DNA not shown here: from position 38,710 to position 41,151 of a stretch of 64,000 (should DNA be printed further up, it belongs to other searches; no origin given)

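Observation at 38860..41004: RecX fused in frame to a PorE-like periplasmic beta-propeller/OmpA protein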

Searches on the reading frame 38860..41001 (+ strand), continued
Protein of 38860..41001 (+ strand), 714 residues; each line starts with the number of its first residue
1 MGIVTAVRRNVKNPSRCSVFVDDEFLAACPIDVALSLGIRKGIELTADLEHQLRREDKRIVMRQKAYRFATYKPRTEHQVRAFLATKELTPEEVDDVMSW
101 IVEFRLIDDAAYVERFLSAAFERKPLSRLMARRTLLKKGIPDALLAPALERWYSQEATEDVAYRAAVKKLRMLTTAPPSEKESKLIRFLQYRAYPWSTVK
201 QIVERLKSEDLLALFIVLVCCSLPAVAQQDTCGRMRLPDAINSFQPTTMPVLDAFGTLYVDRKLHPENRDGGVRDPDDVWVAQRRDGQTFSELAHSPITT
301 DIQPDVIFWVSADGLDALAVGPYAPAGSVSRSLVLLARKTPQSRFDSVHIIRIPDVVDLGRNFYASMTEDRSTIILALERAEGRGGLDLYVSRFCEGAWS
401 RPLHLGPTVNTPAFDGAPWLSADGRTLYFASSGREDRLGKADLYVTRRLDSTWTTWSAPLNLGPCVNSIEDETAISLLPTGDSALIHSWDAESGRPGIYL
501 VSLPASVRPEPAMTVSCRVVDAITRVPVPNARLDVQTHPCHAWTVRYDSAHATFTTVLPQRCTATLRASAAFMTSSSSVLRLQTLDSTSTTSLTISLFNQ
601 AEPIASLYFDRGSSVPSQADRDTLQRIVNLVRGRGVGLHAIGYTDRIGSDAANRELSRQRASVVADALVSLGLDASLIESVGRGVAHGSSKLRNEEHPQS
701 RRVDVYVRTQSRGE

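Call 18: find_related_loci(query=A1, collection=genome_contigs, flank=4000)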
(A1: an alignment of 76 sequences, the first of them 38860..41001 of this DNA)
Query A1 (714 aa) in genome_contigs; peptide patterns used: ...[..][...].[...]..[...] (x = any residue, [..] = any of these).
131 stretches matched a pattern; 118 encode a relative of the query (tblastn E <= 1e-3); the best 80 are kept; 80 distinct loci.
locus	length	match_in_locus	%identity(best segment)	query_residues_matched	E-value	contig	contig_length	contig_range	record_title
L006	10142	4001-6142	96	1-714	0e+0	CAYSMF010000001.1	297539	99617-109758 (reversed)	MAG TPA_asm: uncultured Melioribacter sp. isolate SRP278252_co3_515 genome assembly, contig: NODE_9_length_297539_cov_34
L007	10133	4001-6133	68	1-709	0e+0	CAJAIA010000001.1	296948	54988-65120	MAG: uncultured Ignavibacteria bacterium isolate Loc090721-4m_bin-0677 genome assembly, contig: bin-0677:01/45, whole ge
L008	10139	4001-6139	52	1-706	0e+0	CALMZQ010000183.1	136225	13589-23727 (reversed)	MAG TPA_asm: uncultured Ignavibacteria bacterium isolate SRR6670123_bin.14_CONCOCT_v1.1_MAG genome assembly, contig: ERZ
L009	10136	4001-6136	48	1-706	0e+0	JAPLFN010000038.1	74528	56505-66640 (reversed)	MAG: Candidatus Kapaibacterium sp. isolate LacPavin_0818_WC45_MAG_51_7 LacPavin_0818_WC45_scaffold_151034, whole genome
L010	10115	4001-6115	46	4-706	0e+0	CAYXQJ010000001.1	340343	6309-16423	MAG TPA_asm: uncultured Hyphomicrobiales bacterium isolate SRP329715_co2_289 genome assembly, contig: NODE_36_length_340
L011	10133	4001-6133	45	1-706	0e+0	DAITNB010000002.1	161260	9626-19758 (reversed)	MAG TPA_asm: bacterium isolate CTOTU10762 NODE_21_length_161260_cov_21.905146, whole genome shotgun sequence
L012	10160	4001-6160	44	1-706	0e+0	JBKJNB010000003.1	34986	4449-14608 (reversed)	MAG: Candidatus Kapaibacteriota bacterium isolate ant_bin.350 k117_52733, whole genome shotgun sequence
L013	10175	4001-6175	43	1-706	0e+0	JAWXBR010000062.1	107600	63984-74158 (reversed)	MAG: bacterium isolate MP6IB1.81 k99_1686544, whole genome shotgun sequence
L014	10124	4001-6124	45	1-706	0e+0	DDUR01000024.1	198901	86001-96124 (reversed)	MAG TPA_asm: Ignavibacteria bacterium UBA2333 UBA2333_contig_2982, whole genome shotgun sequence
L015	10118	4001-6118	45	1-711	0e+0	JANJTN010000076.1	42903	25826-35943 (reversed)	MAG: bacterium isolate RX1_metabat.bin.9 RX1_k141_639854, whole genome shotgun sequence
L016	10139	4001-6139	49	1-706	0e+0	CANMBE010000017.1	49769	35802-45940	MAG: Ignavibacteria bacterium isolate ZH-15may19-110 genome assembly, contig: ZH-15May19-c1180, whole genome shotgun seq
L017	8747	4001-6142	45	1-707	3e-177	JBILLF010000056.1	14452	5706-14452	MAG: Patescibacteria group bacterium isolate ME2017-07-27_3300044645_group7_bin150 Rohwer_bin1101_scaffold_3707_c1, whol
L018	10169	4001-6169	43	1-707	2e-169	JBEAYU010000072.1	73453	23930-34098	MAG: Bacteroidota bacterium isolate NASQAN2011_332_B_bin.40 scaffold_735237, whole genome shotgun sequence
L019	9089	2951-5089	45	1-707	3e-169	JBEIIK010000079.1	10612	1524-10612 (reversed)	MAG: Ignavibacteria bacterium isolate Sample-102-S76-bin-82 Sample_102_S76-bin_82-k141_710560, whole genome shotgun sequ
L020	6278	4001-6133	44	1-706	4e-169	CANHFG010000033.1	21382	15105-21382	MAG: Ignavibacteria bacterium isolate RE-18aug17-124 genome assembly, contig: RE-18aug17-C3298, whole genome shotgun seq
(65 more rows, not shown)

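Call 28: find_encoding_contigs(protein=P0074, flank=4000, max_places=2)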
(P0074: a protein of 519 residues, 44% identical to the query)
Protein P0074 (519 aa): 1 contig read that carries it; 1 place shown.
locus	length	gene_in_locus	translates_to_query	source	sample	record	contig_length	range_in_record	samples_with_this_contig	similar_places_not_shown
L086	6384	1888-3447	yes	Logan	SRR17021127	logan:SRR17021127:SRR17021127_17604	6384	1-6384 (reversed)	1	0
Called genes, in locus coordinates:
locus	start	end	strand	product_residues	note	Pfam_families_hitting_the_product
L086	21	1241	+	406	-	PF00154:RecA_N, PF06745:ATPase (weak), PF08423:Rad51, PF27531:MT3502_N, PF21096:RecA_C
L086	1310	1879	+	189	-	PF21982:RecX_HTH1, PF02631:RecX_HTH2, PF21981:RecX_HTH3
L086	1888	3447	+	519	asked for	PF07676:PD40 (weak), PF00691:OmpA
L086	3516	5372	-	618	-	PF03065:Glyco_hydro_57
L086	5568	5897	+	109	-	-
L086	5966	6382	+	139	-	?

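Call 29: find_encoding_contigs(protein=P0077, flank=4000, max_places=2)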
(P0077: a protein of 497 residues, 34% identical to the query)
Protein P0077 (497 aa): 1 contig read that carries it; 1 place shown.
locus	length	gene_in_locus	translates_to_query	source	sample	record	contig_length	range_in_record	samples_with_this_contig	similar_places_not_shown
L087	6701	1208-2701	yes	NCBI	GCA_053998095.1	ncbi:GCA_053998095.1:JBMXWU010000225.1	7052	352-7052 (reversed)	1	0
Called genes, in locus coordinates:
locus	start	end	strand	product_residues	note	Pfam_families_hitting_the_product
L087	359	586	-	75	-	PF07927:HicA_toxin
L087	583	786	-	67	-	PF15919:HicB_lk_antitox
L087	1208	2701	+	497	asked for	PF07676:PD40 (faint), PF00691:OmpA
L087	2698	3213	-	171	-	-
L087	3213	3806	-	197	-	-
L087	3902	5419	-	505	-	PF01565:FAD_binding_4, PF02913:FAD-oxidase_C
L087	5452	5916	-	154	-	PF22551:TY-Chap1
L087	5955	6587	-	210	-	PF04012:PspA_IM30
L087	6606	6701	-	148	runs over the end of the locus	?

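Call 30: find_encoding_contigs(protein=P0080, flank=4000, max_places=2)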
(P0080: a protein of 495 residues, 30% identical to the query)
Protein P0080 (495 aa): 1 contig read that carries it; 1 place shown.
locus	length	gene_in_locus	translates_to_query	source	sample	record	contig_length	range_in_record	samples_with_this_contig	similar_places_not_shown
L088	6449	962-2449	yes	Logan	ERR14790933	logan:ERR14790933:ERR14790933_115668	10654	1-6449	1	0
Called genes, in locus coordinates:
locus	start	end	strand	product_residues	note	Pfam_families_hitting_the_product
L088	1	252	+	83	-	?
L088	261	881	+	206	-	PF21982:RecX_HTH1 (faint), PF02631:RecX_HTH2 (faint), PF21981:RecX_HTH3 (faint)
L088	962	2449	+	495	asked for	PF07676:PD40 (faint), PF00691:OmpA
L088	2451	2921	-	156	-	-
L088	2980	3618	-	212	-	-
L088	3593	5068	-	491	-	PF01565:FAD_binding_4, PF02913:FAD-oxidase_C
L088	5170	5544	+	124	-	PF02575:YbaB_DNA_bd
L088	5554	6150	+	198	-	PF21176:RecR_HhH, PF02132:RecR_ZnF, PF13662:Toprim_4, PF01751:Toprim, PF21175:RecR_C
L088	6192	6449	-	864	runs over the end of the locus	PF19838:LptD_2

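Call 31: predict_structure(alignment_id=A1)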
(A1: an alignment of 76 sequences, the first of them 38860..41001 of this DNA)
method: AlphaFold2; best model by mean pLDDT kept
length: 714 residues; sequences in the alignment: 76
mean_pLDDT: 89.8   pTM: 0.65
mean pLDDT of the five models: 89.8, 88.9, 87.8, 87.3, 87.3
residues with pLDDT >= 90: 492; 70-90: 179; 50-70: 32; < 50: 11
segments of 3 or more residues with pLDDT < 50: 223-230, 712-714
pLDDT, mean of each block of 10 residues (from residue 1): 89 88 91 89 92 88 92 93 92 93 91 93 90 94 93 90 90 84 93 93 86 64 46 83 86 95 86 77 87 92 94 96 78 95 95 92 94 96 92 94 96 96 96 92 96 94 90 91 92 87 94 96 94 91 93 96 95 93 92 94 93 89 92 88 90 94 96 93 79 75 89 40
secondary structure, 60 per line:
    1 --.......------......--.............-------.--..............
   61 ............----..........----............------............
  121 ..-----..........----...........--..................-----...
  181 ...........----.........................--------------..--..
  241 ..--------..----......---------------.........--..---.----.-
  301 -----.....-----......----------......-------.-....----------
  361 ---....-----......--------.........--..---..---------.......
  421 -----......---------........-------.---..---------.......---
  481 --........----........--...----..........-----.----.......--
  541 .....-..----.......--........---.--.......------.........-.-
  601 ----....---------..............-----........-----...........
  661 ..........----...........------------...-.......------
elements in order (helices of 4 or more, strands of 3 or more residues): E3-9 E16-21 E24-30 H31-36 H47-72 H77-86 H91-102 H109-122 H128-137 H142-152 H155-172 H178-191 H196-220 H239-242 E257-262 E278-286 E306-310 E316-321 E332-337 E347-350 E364-367 E373-378 E387-395 E414-420 E426-431 E441-448 E471-477 E483-490 E495-502 E512-521 E532-538 E541-545 E553-559 E562-569 E576-582 E589-597 E605-608 H618-631 E637-644 H650-670 E678-685 E702-708
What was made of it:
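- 38860..41004 (+): The fused ORF, 714 aa: RecX, internal signal peptide, beta-propeller, beta-sandwich and OmpA-like domain. AlphaFold model with mean pLDDT 89.8 in call 31.
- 39553..40374 (+): Beta-propeller (PD40/TolB-like blades), aa 232-505. It begins at the conserved Cys232 and the motif C-x-R-x-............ AlphaFold strands at 257-502 (call 31).
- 40393..40650 (+): Beta-sandwich (carboxypeptidase-regulatory-like), aa 512-597. AlphaFold strands at 512-597 (call 31).
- Checked: It is supported by an AlphaFold beta-sandwich at aa 512-597 (call 31).
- AlphaFold shows a helix from 196 to 220 through the hydrophobic core, and its only disordered stretch is 223-230, at the putative cut site (call 31). 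The AlphaFold helix runs continuously from RecX into the segment (call 31).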

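Call 35: fold_search(model_id=the predicted structure, library=pdb)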
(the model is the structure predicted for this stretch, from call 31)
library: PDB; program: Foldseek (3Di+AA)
matches with E <= 10: 1114; with E <= 0.001: 324
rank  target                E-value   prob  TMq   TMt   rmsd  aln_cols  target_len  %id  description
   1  3d5l_A                7.4e-11  1.00  0.24  0.73   4.4       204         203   20  Crystal structure of regulatory protein RecX (released 2008-06-10)
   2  3d5l_B                9.3e-09  1.00  0.24  0.73   4.5       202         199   19  Crystal structure of regulatory protein RecX (released 2008-06-10)
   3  1wcq_C                2.0e-08  1.00  0.25  0.29  18.2       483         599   12  Mutagenesis of the Nucleophilic Tyrosine in a Bacterial Sialidase to Phenylalanine. (released 2005-10-12)
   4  2bzd_C                5.8e-08  1.00  0.25  0.29  18.0       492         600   11  Galactose recognition by the carbohydrate-binding module of a bacterial sialidase. (released 2005-08-19)
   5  2bzd_A                8.4e-08  1.00  0.24  0.28  25.6       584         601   11  Galactose recognition by the carbohydrate-binding module of a bacterial sialidase. (released 2005-08-19)
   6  2ber                  9.4e-08  1.00  0.26  0.30  24.6       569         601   12  Y370G Active Site Mutant of the Sialidase from Micromonospora viridifaciens in complex with beta-Neu5Ac (sialic acid). (released 2005-04-04)
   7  1w8o_A                2.6e-07  1.00  0.25  0.28  25.0       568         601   13  Contribution of the Active Site Aspartic Acid to Catalysis in the Bacterial Neuraminidase from Micromonospora viridifa (released 2004-09-29)
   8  6ikg_D                2.9e-07  1.00  0.21  0.23  17.8       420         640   13  Crystal structure of substrate-bound S9 peptidase (S514A mutant) from Deinococcus radiodurans (released 2018-11-14)
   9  5yzn_A                3.6e-07  1.00  0.21  0.23  20.8       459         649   13  Crystal structure of S9 peptidase (active form) from Deinococcus radiodurans R1 (released 2018-11-14)
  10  8f5p_B                3.6e-07  1.00  0.21  0.14  15.0       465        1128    9  Structure of Leishmania tarentolae IFT-A (state 2) (released 2022-12-21)
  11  5n2c_A                4.0e-07  1.00  0.14  0.79   3.0       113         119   24  Crystal structure of the peptidoglycan-associated lipoprotein from Burkholderia cenocepacia (released 2017-07-26)
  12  4g4v                  4.7e-07  1.00  0.14  0.80   3.3       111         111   24  Crystal structure of peptidoglycan-associated lipoprotein from Acinetobacter baumannii (released 2013-07-24)
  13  5u1h_C                5.2e-07  1.00  0.13  0.72   3.0       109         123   25  Crystal structure of the C-terminal peptidoglycan binding domain of OprF (PA1777) from Pseudomonas aeruginosa (released 2017-01-11)
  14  4g4w                  5.2e-07  1.00  0.14  0.84   2.3       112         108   25  Crystal structure of peptidoglycan-associated lipoprotein from Acinetobacter baumannii (released 2013-07-24)
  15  4zhw                  5.8e-07  1.00  0.14  0.84   2.2       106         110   24  Crystal structure of a bacterial signalling protein (N-terminal truncation) (released 2016-04-27)
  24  6top_A                1.4e-06  1.00  0.14  0.61   3.5       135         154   19  Structure of the PorE C-terminal domain, a protein of T9SS from Porphyromonas gingivalis (released 2020-06-17)
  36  3e3v                  3.4e-06  1.00  0.20  0.81   2.8       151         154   18  Crystal structure of RecX from Lactobacillus salivarius (released 2008-09-02)
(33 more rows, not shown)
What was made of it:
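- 40672..40983 (+): OmpA-like peptidoglycan-binding domain, aa 605-708, with the motif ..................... Foldseek Pal/OmpA C-domains at TMt about 0.8 (call 35).
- On RecX: Fold matches to 3d5l and 3e3v give TMt 0.73-0.81 (call 35).
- On OmpA-like / Pal peptidoglycan-binding domain: TMt is about 0.8 to Pal and OmpA (call 35).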

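Call 44: find_encoding_contigs(protein=P0088, flank=5000, max_places=2)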
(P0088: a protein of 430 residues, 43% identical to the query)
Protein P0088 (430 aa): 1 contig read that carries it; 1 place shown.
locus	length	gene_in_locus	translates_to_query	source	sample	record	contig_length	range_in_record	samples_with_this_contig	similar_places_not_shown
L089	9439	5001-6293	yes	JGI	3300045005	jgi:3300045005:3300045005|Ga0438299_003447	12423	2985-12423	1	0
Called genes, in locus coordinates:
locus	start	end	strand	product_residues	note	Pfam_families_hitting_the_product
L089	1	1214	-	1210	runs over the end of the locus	PF16078:2-oxogl_dehyd_N, PF00198:2-oxoacid_dh, PF00676:E1_dh, PF02779:Transket_pyr, PF16870:OxoGdeHyase_C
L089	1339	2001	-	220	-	PF02578:Cu-oxidase_4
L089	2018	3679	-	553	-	PF03772:Competence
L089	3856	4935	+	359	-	PF00154:RecA_N, PF06745:ATPase (weak), PF08423:Rad51, PF27531:MT3502_N, PF21096:RecA_C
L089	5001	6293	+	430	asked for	PF21982:RecX_HTH1 (weak), PF21981:RecX_HTH3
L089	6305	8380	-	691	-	PF03065:Glyco_hydro_57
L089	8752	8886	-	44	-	-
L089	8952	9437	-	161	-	PF02401:LYTB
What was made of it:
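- On RecX: L089, the short-class locus, also has recA upstream (call 44).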
